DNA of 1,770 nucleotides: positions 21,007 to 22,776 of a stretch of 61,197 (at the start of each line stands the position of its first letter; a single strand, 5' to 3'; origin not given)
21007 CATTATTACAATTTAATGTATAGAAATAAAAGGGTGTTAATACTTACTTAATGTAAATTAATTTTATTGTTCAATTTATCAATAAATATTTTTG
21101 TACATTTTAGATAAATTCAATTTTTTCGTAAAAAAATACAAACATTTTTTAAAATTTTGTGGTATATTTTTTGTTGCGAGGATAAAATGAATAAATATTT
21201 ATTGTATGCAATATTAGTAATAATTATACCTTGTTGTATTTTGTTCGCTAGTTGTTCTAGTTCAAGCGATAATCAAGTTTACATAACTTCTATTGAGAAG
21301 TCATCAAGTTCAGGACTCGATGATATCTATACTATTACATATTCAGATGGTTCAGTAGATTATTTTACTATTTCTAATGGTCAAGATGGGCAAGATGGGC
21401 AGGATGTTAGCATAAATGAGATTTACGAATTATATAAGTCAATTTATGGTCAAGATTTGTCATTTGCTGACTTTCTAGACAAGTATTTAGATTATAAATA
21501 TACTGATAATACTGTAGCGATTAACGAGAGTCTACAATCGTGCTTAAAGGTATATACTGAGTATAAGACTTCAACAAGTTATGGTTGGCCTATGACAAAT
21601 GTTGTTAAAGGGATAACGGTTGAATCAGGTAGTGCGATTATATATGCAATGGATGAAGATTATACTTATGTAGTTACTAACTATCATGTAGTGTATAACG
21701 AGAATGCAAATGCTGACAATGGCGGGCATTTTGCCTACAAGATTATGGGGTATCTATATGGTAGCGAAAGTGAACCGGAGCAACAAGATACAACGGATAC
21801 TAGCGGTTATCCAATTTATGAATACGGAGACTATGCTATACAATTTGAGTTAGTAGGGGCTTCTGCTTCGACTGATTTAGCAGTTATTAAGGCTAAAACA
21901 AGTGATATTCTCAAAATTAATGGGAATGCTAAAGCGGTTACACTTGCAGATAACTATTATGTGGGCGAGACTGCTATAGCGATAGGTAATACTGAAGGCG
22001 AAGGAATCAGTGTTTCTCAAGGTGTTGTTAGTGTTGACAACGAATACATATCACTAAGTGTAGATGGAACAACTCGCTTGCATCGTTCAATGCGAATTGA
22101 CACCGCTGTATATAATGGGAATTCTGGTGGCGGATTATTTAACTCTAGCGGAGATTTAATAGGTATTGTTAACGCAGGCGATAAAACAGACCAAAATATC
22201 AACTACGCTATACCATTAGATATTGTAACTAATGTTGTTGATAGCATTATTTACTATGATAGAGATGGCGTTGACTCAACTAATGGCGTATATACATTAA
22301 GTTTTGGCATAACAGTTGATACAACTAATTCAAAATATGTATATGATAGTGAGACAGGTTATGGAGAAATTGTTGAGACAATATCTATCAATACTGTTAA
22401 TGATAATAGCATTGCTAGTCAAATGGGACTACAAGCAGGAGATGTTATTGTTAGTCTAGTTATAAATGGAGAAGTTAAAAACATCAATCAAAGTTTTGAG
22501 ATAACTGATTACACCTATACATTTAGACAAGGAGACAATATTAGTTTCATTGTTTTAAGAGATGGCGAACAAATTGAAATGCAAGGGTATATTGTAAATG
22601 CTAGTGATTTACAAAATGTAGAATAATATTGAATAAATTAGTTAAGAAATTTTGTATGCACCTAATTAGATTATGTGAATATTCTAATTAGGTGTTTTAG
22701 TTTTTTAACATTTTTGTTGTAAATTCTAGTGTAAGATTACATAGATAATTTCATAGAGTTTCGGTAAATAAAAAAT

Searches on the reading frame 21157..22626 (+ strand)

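Call 56: search_protein_families(library=pfam, proteins=[window:21157-22626:+], max_evalue=0.01)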
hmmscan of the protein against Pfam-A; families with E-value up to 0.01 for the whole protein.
window:21157-22626:+ (489 aa): 5 families
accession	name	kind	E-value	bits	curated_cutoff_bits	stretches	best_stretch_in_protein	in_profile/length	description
PF13365.12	Trypsin_2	-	2.5e-17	64.4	27.6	1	158-337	1-144/144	Trypsin-like peptidase domain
PF00089.32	Trypsin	-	7.9e-12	45.9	20.6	1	170-359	35-218/220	Trypsin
PF13180.12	PDZ_2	-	0.00011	22.9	27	1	394-474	12-75/80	PDZ domain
PF17820.7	PDZ_6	-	0.00013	22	27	1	411-433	2-24/54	PDZ domain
PF00595.29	PDZ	-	0.003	18.3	23.2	0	384-438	13-54/81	PDZ domain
